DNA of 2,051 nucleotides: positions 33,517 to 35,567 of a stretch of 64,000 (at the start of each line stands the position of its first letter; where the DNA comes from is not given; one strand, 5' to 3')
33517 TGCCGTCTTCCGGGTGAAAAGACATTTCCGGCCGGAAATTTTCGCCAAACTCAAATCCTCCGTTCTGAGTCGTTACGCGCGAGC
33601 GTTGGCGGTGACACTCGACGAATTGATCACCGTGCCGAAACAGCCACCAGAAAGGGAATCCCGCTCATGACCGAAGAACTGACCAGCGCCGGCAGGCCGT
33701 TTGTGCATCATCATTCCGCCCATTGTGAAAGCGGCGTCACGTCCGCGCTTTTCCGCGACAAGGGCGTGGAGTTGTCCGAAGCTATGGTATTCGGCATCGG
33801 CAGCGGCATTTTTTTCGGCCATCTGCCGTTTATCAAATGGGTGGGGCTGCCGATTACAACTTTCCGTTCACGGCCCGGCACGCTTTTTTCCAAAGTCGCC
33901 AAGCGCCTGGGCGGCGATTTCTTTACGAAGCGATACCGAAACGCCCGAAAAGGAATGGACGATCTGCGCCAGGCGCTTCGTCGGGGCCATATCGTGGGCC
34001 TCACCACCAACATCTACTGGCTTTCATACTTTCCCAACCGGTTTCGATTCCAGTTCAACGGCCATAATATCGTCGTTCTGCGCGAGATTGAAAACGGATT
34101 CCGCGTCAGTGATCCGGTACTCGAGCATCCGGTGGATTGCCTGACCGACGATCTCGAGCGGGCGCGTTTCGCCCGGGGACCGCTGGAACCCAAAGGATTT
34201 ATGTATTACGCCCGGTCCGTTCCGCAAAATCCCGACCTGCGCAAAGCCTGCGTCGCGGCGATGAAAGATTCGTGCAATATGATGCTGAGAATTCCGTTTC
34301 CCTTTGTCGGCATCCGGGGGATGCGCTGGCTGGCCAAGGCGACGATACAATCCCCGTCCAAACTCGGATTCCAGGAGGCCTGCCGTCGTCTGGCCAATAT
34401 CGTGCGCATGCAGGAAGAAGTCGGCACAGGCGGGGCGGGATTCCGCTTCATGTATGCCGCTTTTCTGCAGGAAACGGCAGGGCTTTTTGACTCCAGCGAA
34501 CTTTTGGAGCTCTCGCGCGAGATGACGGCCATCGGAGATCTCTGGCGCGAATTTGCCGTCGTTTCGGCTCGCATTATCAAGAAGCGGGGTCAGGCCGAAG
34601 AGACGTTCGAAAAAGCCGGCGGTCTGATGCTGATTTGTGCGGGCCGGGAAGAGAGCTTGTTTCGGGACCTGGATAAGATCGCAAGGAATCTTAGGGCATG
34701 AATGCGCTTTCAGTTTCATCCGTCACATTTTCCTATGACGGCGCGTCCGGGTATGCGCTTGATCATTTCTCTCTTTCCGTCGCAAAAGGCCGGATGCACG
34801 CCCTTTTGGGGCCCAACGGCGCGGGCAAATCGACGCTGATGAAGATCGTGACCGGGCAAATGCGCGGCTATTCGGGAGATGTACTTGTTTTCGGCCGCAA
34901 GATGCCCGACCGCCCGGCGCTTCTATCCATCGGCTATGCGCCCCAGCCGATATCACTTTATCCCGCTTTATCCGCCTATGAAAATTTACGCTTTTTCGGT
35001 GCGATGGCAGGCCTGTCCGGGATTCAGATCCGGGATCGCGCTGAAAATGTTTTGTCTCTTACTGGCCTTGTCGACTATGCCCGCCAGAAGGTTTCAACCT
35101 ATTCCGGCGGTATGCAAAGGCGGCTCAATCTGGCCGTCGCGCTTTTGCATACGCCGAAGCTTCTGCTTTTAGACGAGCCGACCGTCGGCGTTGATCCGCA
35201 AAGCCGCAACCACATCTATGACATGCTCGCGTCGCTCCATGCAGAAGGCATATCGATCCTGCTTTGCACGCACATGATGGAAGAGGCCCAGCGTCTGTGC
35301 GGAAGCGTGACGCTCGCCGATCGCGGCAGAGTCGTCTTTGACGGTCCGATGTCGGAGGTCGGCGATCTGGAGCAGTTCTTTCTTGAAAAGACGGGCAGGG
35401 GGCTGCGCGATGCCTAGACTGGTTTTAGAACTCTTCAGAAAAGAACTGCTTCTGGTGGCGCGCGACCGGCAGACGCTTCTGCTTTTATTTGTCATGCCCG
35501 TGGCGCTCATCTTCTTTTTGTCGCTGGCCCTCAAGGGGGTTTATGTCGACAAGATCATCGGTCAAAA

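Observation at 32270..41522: Orphan ACP/KS/KS-like + B12-radical-SAM + BtrH-like + ABC-2 exporter + LpxL-like acyltransferase operon: candidate system for making and exporting a modified lipid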

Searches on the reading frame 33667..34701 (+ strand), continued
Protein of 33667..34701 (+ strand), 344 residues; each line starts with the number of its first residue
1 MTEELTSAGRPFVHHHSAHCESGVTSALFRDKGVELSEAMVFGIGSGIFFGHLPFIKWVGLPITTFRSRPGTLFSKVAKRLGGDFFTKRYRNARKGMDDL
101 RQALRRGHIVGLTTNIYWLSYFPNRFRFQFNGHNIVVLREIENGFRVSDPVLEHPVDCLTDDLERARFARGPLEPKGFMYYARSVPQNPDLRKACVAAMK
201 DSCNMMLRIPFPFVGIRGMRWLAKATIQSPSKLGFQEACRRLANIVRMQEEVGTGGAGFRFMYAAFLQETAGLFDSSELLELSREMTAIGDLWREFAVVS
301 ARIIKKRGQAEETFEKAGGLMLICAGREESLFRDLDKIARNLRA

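Call 61: search_protein_families(library=ncbifam, max_evalue=1e-10, proteins=[L008:500-2053:+, L008:2367-4196:+, L008:5080-8154:+, L008:4204-4923:+, L008:2050-2466:+])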
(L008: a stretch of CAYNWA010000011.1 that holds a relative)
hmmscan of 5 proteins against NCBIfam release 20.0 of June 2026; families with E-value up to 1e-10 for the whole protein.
L008:500-2053:+ (517 aa): 8 families
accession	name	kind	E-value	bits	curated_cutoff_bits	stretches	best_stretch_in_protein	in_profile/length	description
NF041222.1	BagA_FevW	exception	4.8e-129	431.3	1000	1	12-508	3-515/529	bagremycin/ferroverdin biosynthesis tyrosine ammonia-lyase BagA/FevW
NF006871.0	PRK09367.1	subfamily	1.1e-127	426.8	524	1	9-511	3-496/505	histidine ammonia-lyase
TIGR01225.1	hutH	equivalog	3.6e-125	418.3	539.15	1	10-508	1-490/506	histidine ammonia-lyase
TIGR03832.1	Tyr_2_3_mutase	equivalog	8.5e-98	328.1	501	1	12-506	1-506/507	tyrosine 2,3-aminomutase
TIGR04475.1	Phe_D_beta_mut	equivalog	1.1e-96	324.6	800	1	14-507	7-509/510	phenylalanine aminomutase (D-beta-phenylalanine forming)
TIGR01226.1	phe_am_lyase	equivalog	8.5e-95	318.5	519.15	1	4-468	27-502/680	phenylalanine ammonia-lyase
NF053541.1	FlxA_rubin_TAL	equivalog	1.6e-89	300.6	700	1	33-507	15-496/498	flexirubin biosynthesis tyrosine ammonia-lyase FlxA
TIGR04473.1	taxol_Phe_23mut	exception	3.8e-59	200.6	1250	1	12-493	29-517/687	phenylalanine aminomutase (L-beta-phenylalanine forming)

L008:2367-4196:+ (609 aa): 4 families
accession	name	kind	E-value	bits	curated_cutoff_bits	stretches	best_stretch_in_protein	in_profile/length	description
TIGR03599.1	YloV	subfamily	9.2e-48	163.1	396.1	1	40-320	2-302/530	DAK2 domain fusion protein YloV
TIGR00762.1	DegV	domain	7e-44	150.1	99.7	1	327-600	2-275/276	DegV family EDD domain-containing protein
NF038248.1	FakA_VfrB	equivalog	3.3e-28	98.4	975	1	43-304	12-301/549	fatty acid kinase catalytic subunit FakA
NF038249.1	fatty_FakB1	equivalog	2.8e-15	56.2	350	1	328-602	5-281/286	fatty acid kinase binding subunit FakB1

L008:5080-8154:+ (1024 aa): 2 families
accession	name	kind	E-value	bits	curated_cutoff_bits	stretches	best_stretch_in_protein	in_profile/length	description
TIGR03480.1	HpnN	hypoth_equivalog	4.1e-26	91.3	751.85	1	655-799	714-858/862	hopanoid biosynthesis associated RND transporter like protein HpnN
TIGR00921.1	2A067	subfamily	3.1e-15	55.3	351.9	1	654-799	193-345/733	hydrophobe/amphiphile efflux-3 (HAE3) family transporter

L008:4204-4923:+ (239 aa): 3 families
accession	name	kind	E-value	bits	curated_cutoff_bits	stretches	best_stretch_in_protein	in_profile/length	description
NF058614.1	PPMAGASynPpgS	equivalog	1.2e-22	80.4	370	1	14-204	4-198/226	polyprenyl-phospho-N-acetylgalactosaminyl synthase PpgS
TIGR04182.1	glyco_TIGR04182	equivalog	3.1e-22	79.3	325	1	14-227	4-214/293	S-layer glycoprotein N-glycosyltransferase AglJ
TIGR03937.1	PgaC_IcaA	equivalog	3.2e-12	46.1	422.3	1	5-114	40-154/407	poly-beta-1,6-N-acetyl-D-glucosamine synthase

L008:2050-2466:+ (138 aa): 2 families
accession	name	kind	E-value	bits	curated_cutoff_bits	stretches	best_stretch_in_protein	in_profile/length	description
TIGR02799.1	thio_ybgC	equivalog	3.4e-12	46.7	141.35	1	8-122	1-114/126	tol-pal system-associated acyl-CoA thioesterase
TIGR00051.1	TIGR00051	subfamily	5.5e-12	46.1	68.7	1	12-87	2-76/117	YbgC/FadM family acyl-CoA thioesterase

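Call 64: find_homologous_proteins(query=L025:2683-4137:-, max_evalue=1e-40)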
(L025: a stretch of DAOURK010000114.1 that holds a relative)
Query L025:2683-4137:- (484 aa): 3988 proteins with E <= 1e-40 among 8000 candidates; the best 120 are listed.
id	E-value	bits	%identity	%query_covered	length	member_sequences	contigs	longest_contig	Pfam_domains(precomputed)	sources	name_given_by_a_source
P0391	0.0e+0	1130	100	100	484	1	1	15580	PF04055.28,PF02310.25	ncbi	-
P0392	0.0e+0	1075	95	100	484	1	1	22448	PF04055.28,PF02310.25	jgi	-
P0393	9.1e-295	996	87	100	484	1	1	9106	PF04055.28,PF02310.25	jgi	-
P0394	1.7e-266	903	77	100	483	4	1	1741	PF04055.28,PF02310.25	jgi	jgi:anaerobic magnesium-protoporphyrin IX monomethyl ester cyclase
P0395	2.3e-266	902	77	100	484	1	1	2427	PF04055.28,PF02310.25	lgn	-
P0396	6.6e-264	894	77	100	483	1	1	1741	PF04055.28,PF02310.25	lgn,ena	-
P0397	9.7e-264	894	76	100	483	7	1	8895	PF04055.28,PF02310.25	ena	-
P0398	2.1e-263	893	76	100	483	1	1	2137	PF04055.28,PF02310.25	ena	-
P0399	1.9e-261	886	76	100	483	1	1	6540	PF04055.28,PF02310.25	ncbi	-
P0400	2.6e-261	886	76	100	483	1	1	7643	PF04055.28,PF02310.25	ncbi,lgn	-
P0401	1.2e-260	883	75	100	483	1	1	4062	PF04055.28,PF02310.25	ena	-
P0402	2.3e-259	879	75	100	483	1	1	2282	PF04055.28,PF02310.25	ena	-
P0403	4.3e-259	878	75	100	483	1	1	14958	PF04055.28,PF02310.25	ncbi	-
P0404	2.4e-257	873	75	100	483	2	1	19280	PF04055.28,PF02310.25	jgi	-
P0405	2.7e-257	872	75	100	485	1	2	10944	PF04055.28,PF02310.25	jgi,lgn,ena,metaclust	metaclust:\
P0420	2.5e-249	846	73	99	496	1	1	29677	PF04055.28,PF02310.25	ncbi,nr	ncbi:radical SAM protein [Desulfococcaceae bacterium HSG8]|nr:radical SAM protein [Desulfococcaceae 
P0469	5.2e-242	822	72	99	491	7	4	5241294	PF04055.28,PF02310.25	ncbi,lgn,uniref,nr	ncbi:B12-binding domain-containing radical SAM protein [Geomonas paludis]|uniref:B12-binding domain-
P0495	2.6e-240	816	70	99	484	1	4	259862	PF04055.28,PF02310.25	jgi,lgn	jgi:radical SAM superfamily enzyme YgiQ (UPF0313 family)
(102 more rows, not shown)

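Call 65: find_encoding_contigs(protein=P0469, flank=10000, max_places=1)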
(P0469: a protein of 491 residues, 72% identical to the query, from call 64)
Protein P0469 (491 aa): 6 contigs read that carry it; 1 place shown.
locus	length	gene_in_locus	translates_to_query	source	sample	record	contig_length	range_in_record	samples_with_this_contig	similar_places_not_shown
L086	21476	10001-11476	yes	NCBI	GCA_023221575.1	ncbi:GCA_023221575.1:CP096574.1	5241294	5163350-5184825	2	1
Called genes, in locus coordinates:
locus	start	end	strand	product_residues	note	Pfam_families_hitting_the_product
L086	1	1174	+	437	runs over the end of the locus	PF00501:AMP-binding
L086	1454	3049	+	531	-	PF00221:Lyase_aromatic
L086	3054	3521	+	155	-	PF22817:ApeP-like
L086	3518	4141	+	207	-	PF19574:LolA_3 (weak), PF03548:LolA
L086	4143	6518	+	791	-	PF03176:MMPL (weak)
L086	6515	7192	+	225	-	-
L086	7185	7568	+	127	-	PF22818:ApeI-like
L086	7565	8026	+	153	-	PF13279:4HBT_2, PF03061:4HBT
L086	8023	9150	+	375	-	PF00109:ketoacyl-synt, PF08545:ACP_syn_III (weak), PF02801:Ketoacyl-synt_C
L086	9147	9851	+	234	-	PF00109:ketoacyl-synt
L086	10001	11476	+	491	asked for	PF02310:B12-binding, PF04055:Radical_SAM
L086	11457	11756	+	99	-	PF00550:PP-binding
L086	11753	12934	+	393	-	PF00109:ketoacyl-synt, PF00108:Thiolase_N (weak), PF02801:Ketoacyl-synt_C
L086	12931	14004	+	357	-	PF00109:ketoacyl-synt, PF13723:Ketoacyl-synt_2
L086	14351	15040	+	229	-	PF09411:PagL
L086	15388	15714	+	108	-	-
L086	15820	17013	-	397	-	PF00535:Glycos_transf_2, PF09835:DUF2062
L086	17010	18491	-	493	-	PF01522:Polysacc_deac_1, PF01209:Ubie_methyltran, PF02527:GidB (weak), PF13489:Methyltransf_23, PF13847:Methyltransf_31, PF08241:Methyltransf_11, PF08242:Methyltransf_12, PF13649:Methyltransf_25, +1 more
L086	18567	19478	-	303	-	PF02129:Peptidase_S15 (faint), PF12146:Hydrolase_4, PF00561:Abhydrolase_1, PF12697:Abhydrolase_6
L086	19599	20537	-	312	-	PF03279:Lip_A_acyltrans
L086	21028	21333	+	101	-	PF00023:Ank, PF12796:Ank_2 (weak), PF13606:Ank_3 (weak), PF13857:Ank_5 (weak), PF13637:Ank_4, PF12796:Ank_2, PF13857:Ank_5 (weak), PF00023:Ank (weak)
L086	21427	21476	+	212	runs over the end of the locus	-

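Call 66: find_encoding_contigs(protein=P0420, flank=10000, max_places=1)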
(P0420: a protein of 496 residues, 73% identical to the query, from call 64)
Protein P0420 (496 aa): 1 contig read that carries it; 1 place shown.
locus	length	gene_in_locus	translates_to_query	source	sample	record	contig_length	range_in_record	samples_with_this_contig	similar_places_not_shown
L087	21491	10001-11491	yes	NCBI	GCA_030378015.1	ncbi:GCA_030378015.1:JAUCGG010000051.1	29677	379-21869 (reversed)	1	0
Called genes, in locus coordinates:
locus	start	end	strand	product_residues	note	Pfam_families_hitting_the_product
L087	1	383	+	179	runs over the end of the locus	PF00347:Ribosomal_L6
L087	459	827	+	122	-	PF00861:Ribosomal_L18p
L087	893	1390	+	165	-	PF00333:Ribosomal_S5, PF03719:Ribosomal_S5_C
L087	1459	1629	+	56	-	PF00327:Ribosomal_L30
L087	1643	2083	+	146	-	PF00828:Ribosomal_L27A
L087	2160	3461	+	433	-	PF00344:SecY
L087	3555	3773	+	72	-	PF01176:eIF-1a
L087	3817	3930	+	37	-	PF00444:Ribosomal_L36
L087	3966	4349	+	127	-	PF00416:Ribosomal_S13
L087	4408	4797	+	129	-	PF00411:Ribosomal_S11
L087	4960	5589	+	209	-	PF00163:Ribosomal_S4, PF01479:S4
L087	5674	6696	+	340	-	PF01193:RNA_pol_L, PF01000:RNA_pol_A_bac, PF03118:RNA_pol_A_CTD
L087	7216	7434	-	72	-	-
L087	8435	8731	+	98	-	PF13146:TRL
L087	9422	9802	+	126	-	PF13146:TRL (weak)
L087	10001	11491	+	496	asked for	PF02310:B12-binding, PF04055:Radical_SAM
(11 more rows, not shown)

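Call 67: find_encoding_contigs(protein=P0495, flank=10000, max_places=1)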
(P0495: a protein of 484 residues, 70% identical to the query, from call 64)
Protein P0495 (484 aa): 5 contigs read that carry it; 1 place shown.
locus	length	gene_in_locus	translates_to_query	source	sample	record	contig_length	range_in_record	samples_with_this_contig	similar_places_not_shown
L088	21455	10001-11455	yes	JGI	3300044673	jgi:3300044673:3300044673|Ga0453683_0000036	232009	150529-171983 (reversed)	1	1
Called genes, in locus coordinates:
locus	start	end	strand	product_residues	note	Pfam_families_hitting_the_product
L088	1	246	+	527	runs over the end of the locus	PF00221:Lyase_aromatic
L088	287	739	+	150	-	PF22817:ApeP-like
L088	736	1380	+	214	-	PF03548:LolA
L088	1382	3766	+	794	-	PF03176:MMPL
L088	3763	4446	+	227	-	-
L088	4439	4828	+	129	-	PF22818:ApeI-like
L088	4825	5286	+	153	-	PF13279:4HBT_2, PF03061:4HBT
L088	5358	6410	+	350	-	PF00109:ketoacyl-synt, PF08545:ACP_syn_III (weak), PF02801:Ketoacyl-synt_C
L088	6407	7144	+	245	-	PF00109:ketoacyl-synt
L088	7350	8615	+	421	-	PF02310:B12-binding (weak)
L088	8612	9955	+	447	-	PF02310:B12-binding, PF04055:Radical_SAM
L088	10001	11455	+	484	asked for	PF02310:B12-binding, PF04055:Radical_SAM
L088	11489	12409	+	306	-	PF03279:Lip_A_acyltrans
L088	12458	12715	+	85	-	PF00550:PP-binding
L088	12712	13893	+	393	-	PF00109:ketoacyl-synt, PF00108:Thiolase_N (weak), PF02801:Ketoacyl-synt_C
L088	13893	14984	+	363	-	PF00109:ketoacyl-synt, PF13723:Ketoacyl-synt_2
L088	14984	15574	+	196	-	PF09411:PagL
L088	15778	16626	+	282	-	PF00005:ABC_tran, PF13304:AAA_21 (weak)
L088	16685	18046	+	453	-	PF12679:ABC2_membrane_2, PF12698:ABC2_membrane_3, PF01061:ABC2_membrane, PF12730:ABC2_membrane_4 (weak)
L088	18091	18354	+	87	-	-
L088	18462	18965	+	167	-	-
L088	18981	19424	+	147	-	PF13301:DUF4079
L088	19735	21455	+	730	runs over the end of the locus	PF02743:dCache_1, PF00672:HAMP (weak), PF08448:PAS_4, PF00512:HisKA, PF02518:HATPase_c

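Call 80: search_solved_structures(query=A1, max_evalue=1, show_alignments=1)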
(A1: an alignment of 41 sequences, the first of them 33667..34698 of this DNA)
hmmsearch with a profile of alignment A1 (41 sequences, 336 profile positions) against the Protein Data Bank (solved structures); distinct sequences matched with E-value up to 1: 15.
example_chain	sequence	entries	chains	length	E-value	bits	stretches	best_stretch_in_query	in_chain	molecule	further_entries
8a3k_UNK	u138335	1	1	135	9.9e-10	41.1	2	271-333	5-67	sc-apCC-4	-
8qae_A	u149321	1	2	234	7.5e-06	28.3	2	268-333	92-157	sc-apCC-6-SLLA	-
9r1m_A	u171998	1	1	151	9.2e-06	28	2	271-333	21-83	sc-apCC-4-LMF-1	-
9r1n_A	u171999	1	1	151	1.1e-05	27.8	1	271-333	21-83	sc-apCC-4-DPH-2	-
8qad_A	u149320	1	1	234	1.8e-05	27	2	268-332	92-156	sc-apCC-6-LLIA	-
9r1j_A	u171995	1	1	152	1.8e-05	27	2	270-333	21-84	sc-apCC-4-NR-1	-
9r1k_A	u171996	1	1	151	2.2e-05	26.8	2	271-333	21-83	sc-apCC-4-A7F-1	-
9r1o_A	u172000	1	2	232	8.8e-05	24.8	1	269-332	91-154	sc-apCC-6-DPH-NR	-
9r1l_A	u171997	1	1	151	0.00092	21.5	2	271-333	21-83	sc-apCC-4-SN38-1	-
8gs1_B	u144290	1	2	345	0.0062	18.7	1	84-146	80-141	Azi29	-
7wuw_C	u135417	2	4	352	0.0066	18.7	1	84-146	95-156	AziU3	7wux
3erv_A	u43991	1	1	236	0.03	16.5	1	89-166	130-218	putative C39-like peptidase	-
8qaf_A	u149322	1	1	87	0.2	13.8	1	272-332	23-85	sc-apCC-8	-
7ocy_A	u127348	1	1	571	0.29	13.3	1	133-240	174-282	ABC transporter ATP-binding protein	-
1v63_A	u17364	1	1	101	0.77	11.9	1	266-309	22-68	Nucleolar transcription factor 1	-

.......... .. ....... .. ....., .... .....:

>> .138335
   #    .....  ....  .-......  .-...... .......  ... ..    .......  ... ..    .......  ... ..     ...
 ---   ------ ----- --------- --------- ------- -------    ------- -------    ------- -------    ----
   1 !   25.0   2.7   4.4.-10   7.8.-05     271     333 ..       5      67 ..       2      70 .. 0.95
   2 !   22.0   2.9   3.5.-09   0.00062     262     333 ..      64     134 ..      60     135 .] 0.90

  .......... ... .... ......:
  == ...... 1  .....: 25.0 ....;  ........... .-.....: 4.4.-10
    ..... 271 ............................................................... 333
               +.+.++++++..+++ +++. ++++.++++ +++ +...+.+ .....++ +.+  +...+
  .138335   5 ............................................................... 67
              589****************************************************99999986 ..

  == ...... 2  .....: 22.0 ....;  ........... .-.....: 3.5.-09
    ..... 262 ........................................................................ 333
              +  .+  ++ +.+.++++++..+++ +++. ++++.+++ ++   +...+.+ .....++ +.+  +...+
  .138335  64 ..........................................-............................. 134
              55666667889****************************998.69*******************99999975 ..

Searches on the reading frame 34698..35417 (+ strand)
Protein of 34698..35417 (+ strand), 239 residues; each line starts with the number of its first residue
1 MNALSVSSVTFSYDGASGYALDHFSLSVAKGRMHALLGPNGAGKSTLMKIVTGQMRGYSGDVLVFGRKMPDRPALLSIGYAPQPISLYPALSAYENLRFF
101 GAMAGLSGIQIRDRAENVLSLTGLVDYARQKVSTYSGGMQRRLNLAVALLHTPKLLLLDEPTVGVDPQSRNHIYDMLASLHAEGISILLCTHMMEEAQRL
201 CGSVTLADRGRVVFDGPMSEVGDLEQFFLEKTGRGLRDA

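Call 4: search_protein_families(library=pfam, max_evalue=0.01, proteins=[window:34698-35417:+])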
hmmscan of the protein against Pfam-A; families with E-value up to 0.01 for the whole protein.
window:34698-35417:+ (239 aa): 7 families
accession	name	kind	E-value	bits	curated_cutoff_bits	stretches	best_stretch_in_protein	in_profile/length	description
PF00005.33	ABC_tran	-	4.9e-32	111.8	25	1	21-162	1-136/137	ABC transporter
PF13304.12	AAA_21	-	8.2e-15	56.1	27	2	133-192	236-298/304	AAA domain, putative AbiEii toxin, Type IV TA system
PF02463.25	SMC_N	-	0.00028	20.8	40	0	31-49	24-42/220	RecF/RecN/SMC N terminal domain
PF13555.12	AAA_29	-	0.0016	18.6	27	1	28-48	19-39/61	P-loop containing region of AAA domain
PF13604.12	AAA_30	-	0.008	16.4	27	0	31-65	18-52/191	AAA domain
PF02702.23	KdpD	-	0.0082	16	26.1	0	109-189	40-120/210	Osmosensitive K+ channel His kinase sensor domain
PF13514.12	AAA_27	-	0.0087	16.1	22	0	23-51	18-46/206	AAA domain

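Call 5: search_protein_families(library=ncbifam, max_evalue=0.001, proteins=[window:34698-35417:+])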
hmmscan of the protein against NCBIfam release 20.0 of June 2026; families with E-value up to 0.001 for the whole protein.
window:34698-35417:+ (239 aa): 192 families (the best 25 are shown)
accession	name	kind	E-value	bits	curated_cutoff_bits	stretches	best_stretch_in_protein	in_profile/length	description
TIGR01188.1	drrA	subfamily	2.6e-61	207.5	312.45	1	19-220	7-210/302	daunorubicin resistance ABC transporter, ATP-binding protein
TIGR03864.1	PQQ_ABC_ATP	hypoth_equivalog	5.4e-55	186.4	302.25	1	3-222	1-220/236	ABC transporter, ATP-binding subunit, PQQ-dependent alcohol dehydrogenase system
NF010060.0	PRK13537.1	equivalog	5.7e-49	166.7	521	1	5-218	17-230/314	nodulation factor ABC transporter ATP-binding protein NodI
NF010059.0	PRK13536.1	equivalog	3.3e-48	164.2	549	1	3-217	43-257/342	nodulation factor ABC transporter ATP-binding protein NodI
NF033858.1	ABC2_perm_RbbA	equivalog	4e-48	164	1050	1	5-221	3-224/909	ribosome-associated ATPase/putative transporter RbbA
TIGR03522.1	GldA_ABC_ATP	equivalog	8e-48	163.4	402.6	1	4-225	3-223/301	gliding motility-associated ABC transporter ATP-binding subunit GldA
TIGR03740.1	galliderm_ABC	subfamily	1.5e-46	158.9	309.75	1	19-231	14-221/223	lantibiotic protection ABC transporter ATP-binding subunit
TIGR01288.1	nodI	equivalog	3e-46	157.8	424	1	6-216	7-217/303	nodulation factor ABC transporter ATP-binding protein NodI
TIGR04521.1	ECF_ATPase_2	equivalog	2.2e-35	122.1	330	1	6-222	3-233/279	energy-coupling factor transporter ATPase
TIGR04406.1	LPS_export_lptB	equivalog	2.3e-34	118.7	240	1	20-221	16-222/239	LPS export ABC transporter ATP-binding protein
TIGR03410.1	urea_trans_UrtE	equivalog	6.4e-34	117.4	285.8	1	4-221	1-219/230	urea ABC transporter ATP-binding subunit UrtE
TIGR01257.1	rim_protein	equivalog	8.2e-34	115.8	4012.85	1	4-210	1938-2146/2272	rim ABC transporter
TIGR02673.1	FtsE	equivalog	7.2e-33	114.1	264.85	1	6-198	4-201/214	cell division ATP-binding protein FtsE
TIGR04520.1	ECF_ATPase_1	equivalog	7.3e-33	114.1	315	1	5-222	2-224/269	energy-coupling factor transporter ATPase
TIGR03411.1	urea_trans_UrtD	equivalog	8.8e-33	113.9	304.1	1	3-223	2-231/242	urea ABC transporter ATP-binding protein UrtD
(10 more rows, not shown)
